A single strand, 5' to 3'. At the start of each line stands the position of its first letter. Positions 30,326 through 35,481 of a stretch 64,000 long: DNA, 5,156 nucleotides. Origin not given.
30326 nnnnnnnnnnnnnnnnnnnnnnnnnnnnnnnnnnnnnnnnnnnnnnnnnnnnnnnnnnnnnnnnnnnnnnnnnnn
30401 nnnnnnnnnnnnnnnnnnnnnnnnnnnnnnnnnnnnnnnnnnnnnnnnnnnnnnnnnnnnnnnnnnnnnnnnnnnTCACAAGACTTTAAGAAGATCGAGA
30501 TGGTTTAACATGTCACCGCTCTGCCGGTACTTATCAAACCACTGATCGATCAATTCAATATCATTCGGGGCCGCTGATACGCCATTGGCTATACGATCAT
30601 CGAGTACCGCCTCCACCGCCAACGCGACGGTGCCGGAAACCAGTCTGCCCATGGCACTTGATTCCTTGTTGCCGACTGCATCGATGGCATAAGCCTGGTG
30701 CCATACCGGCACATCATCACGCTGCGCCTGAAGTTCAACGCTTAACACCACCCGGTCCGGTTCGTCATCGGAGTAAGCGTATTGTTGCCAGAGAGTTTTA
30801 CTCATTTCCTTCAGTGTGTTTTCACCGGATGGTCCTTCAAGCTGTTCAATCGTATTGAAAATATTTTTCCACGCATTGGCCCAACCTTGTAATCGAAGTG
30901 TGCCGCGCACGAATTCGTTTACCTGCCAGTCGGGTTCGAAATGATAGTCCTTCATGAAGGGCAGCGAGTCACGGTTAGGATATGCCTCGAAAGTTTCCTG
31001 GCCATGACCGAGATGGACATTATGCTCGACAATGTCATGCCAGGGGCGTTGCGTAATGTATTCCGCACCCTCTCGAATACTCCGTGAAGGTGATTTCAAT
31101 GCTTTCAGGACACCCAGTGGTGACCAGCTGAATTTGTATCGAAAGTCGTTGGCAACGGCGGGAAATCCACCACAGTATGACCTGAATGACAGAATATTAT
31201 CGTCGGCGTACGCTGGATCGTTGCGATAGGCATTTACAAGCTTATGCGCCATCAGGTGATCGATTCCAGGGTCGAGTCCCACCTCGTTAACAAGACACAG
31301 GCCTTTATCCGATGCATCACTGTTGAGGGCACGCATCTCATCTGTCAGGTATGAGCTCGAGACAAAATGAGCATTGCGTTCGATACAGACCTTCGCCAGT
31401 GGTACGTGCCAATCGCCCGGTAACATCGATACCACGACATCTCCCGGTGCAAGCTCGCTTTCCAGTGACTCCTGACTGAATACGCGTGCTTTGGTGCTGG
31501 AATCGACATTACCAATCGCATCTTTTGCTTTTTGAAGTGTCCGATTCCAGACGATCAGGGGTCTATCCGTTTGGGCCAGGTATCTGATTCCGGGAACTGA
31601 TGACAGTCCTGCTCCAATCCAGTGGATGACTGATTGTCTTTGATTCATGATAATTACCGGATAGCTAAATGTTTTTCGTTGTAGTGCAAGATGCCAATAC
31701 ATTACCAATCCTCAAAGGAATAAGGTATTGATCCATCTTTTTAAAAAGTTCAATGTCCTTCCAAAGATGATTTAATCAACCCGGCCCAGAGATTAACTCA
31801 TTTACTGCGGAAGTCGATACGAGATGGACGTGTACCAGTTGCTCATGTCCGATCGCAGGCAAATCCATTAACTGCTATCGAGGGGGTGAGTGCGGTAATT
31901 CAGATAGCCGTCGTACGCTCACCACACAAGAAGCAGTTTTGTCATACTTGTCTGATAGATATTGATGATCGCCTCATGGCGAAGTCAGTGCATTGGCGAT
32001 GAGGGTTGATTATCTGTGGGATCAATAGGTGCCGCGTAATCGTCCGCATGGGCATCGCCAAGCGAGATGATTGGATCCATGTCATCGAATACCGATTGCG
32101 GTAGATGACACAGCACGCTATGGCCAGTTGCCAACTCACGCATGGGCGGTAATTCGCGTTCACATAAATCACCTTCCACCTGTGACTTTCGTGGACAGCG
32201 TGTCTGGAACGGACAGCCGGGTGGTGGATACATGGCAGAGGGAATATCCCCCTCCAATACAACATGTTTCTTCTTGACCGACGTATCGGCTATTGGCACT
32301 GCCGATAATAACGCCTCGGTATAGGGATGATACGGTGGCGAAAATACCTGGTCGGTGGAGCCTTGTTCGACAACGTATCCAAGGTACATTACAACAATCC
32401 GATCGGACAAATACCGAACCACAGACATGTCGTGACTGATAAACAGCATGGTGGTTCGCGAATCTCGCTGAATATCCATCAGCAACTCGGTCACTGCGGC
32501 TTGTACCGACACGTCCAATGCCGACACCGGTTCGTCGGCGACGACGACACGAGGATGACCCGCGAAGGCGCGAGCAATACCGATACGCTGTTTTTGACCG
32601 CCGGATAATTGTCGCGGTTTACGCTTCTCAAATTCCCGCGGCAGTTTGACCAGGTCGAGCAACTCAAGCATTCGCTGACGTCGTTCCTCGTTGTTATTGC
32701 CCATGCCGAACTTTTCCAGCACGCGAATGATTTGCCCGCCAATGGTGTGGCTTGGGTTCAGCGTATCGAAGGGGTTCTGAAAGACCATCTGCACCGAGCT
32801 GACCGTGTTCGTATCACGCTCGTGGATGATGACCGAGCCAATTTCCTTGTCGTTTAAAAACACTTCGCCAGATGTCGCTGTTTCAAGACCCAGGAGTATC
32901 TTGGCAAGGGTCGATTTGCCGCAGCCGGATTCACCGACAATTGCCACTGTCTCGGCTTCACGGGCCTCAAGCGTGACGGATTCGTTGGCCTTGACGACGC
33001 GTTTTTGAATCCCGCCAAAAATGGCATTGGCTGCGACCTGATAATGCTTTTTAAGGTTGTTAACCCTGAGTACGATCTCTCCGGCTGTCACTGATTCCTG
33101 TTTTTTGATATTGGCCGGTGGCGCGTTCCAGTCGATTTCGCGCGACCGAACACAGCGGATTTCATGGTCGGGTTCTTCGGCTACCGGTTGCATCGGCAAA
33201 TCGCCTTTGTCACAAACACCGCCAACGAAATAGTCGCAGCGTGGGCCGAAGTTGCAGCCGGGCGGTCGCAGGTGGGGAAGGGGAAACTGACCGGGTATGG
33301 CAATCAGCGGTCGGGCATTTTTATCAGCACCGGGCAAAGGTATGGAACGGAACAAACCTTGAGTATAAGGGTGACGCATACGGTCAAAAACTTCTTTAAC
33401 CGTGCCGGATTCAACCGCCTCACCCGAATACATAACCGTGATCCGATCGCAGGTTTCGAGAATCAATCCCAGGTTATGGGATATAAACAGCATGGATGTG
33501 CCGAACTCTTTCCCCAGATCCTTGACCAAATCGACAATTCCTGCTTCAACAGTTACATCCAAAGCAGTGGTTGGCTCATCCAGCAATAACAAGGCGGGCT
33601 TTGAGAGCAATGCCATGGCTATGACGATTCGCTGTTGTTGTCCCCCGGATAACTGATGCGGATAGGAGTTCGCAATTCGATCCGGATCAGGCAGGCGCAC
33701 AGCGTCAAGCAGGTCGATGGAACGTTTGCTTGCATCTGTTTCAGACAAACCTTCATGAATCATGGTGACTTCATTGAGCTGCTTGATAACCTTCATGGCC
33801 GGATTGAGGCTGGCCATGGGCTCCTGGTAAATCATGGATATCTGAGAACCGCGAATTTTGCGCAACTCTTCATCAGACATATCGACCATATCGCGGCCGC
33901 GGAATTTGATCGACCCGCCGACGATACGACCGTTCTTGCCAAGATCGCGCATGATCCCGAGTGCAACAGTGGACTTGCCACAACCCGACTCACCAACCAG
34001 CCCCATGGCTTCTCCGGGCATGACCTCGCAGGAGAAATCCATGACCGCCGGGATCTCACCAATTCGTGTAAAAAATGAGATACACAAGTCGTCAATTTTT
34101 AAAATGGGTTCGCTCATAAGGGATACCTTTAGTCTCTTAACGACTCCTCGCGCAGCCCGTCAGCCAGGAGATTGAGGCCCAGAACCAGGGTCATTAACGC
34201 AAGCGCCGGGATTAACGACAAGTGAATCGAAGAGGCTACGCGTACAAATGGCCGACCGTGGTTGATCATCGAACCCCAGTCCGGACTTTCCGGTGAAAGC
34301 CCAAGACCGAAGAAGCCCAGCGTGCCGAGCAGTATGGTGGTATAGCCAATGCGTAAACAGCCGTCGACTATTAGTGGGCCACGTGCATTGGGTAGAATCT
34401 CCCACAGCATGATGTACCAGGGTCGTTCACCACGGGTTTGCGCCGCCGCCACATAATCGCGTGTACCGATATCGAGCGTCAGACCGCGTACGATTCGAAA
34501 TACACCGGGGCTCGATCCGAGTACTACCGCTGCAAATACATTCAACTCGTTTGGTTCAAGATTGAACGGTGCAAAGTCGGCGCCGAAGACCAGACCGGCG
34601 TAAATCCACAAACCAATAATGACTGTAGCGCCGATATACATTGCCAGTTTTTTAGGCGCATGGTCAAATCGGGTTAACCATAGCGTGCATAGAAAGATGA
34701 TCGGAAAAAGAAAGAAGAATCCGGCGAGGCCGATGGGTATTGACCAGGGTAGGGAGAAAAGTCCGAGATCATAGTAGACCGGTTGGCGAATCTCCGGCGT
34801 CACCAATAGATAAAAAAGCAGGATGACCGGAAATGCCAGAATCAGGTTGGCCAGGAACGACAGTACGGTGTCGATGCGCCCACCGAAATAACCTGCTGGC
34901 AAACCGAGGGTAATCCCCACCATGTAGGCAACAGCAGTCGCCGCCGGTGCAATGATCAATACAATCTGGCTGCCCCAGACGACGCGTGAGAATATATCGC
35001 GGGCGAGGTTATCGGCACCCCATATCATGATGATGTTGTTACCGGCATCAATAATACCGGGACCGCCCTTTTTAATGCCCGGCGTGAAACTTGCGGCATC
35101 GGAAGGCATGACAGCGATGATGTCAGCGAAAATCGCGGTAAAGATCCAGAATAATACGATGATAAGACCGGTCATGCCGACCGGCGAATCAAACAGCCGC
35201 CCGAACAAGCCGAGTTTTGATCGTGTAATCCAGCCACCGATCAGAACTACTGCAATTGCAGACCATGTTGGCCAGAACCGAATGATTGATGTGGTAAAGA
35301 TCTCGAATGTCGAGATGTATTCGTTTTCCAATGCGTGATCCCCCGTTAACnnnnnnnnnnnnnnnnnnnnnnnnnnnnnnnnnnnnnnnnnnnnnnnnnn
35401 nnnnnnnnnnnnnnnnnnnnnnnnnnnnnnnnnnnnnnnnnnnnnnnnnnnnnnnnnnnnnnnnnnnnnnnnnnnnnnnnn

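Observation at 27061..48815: Shared 21-bp-periodic box upstream of mttB1, mttB2 and the GcvT-family gene defines a putative regulon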

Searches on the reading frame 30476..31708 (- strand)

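Call 44: search_protein_families(library=pfam, proteins=[window:30476-31708:-])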
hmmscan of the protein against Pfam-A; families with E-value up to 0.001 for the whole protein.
window:30476-31708:- (410 aa): 2 families
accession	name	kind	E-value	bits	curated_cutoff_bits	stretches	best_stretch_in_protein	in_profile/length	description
PF16653.10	Sacchrp_dh_C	-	1.9e-38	133.6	31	1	144-393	1-259/265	Saccharopine dehydrogenase C-terminal domain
PF03435.24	Sacchrp_dh_NADP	-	2.5e-12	47.7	25.1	1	28-139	1-128/129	Saccharopine dehydrogenase NADP binding domain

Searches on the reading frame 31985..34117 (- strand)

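Call 44: search_protein_families(library=pfam, proteins=[window:31985-34117:-])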
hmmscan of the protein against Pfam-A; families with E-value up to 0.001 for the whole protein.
window:31985-34117:- (710 aa): 22 families
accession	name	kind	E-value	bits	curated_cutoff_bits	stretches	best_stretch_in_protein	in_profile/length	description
PF00005.33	ABC_tran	-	3.7e-61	206.1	25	2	380-531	3-136/137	ABC transporter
PF08352.17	oligo_HPY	-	9.1e-33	112.9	27.1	2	583-645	1-62/65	Oligopeptide/dipeptide transporter, C-terminal region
PF02463.25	SMC_N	-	5.7e-15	55.8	40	2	387-570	23-205/220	RecF/RecN/SMC N terminal domain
PF13304.12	AAA_21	-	3.3e-11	44.3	27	1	152-219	234-303/304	AAA domain, putative AbiEii toxin, Type IV TA system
PF13191.12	AAA_16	-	1.9e-06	28.9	32.6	0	31-69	18-57/167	AAA ATPase domain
PF13401.12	AAA_22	-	9.5e-06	26.4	27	0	388-441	5-33/130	AAA domain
PF03193.22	RsgA_GTPase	-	1e-05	25.8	30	0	352-419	72-137/174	RsgA GTPase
PF00931.28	NB-ARC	-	1e-05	25.3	23.5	0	384-406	14-36/248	NB-ARC domain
PF13555.12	AAA_29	-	2.4e-05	24.4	27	0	382-404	16-38/61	P-loop containing region of AAA domain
PF00910.28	RNA_helicase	-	4e-05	24.5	21.5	0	40-63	3-26/105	RNA helicase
PF13481.12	AAA_25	-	7.9e-05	22.8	27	0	32-60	29-58/195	AAA domain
PF01078.27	Mg_chelatase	-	0.00011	22.1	20.3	1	378-462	12-94/207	Magnesium chelatase, subunit ChlI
PF03215.21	Rad17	-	0.00012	22.6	23.8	0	374-448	31-104/186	Rad17 P-loop domain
PF20720.3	nSTAND3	-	0.00012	22.2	27.2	0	387-409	16-38/155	Novel STAND NTPase 3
PF13238.12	AAA_18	-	0.00014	22.8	29.4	0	391-411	1-24/128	AAA domain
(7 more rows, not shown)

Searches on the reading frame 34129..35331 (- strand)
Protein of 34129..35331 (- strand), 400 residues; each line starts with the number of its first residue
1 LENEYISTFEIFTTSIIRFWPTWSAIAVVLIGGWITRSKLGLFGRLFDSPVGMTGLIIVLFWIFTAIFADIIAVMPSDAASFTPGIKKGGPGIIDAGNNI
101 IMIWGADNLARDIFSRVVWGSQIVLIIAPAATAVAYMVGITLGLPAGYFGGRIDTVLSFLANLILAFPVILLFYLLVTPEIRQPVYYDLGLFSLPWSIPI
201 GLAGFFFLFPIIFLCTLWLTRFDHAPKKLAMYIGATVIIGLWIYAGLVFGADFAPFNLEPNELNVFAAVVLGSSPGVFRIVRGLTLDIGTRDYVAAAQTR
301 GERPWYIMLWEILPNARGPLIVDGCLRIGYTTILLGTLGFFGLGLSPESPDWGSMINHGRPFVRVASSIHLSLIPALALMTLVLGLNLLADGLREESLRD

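Call 44: search_protein_families(library=pfam, proteins=[window:34129-35331:-])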
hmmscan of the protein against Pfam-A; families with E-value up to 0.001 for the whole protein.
window:34129-35331:- (400 aa): 1 family
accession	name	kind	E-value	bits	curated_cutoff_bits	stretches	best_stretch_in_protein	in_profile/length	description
PF00528.27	BPD_transp_1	-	3.2e-13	50.3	26.4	1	139-393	1-174/184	Binding-protein-dependent transport system inner membrane component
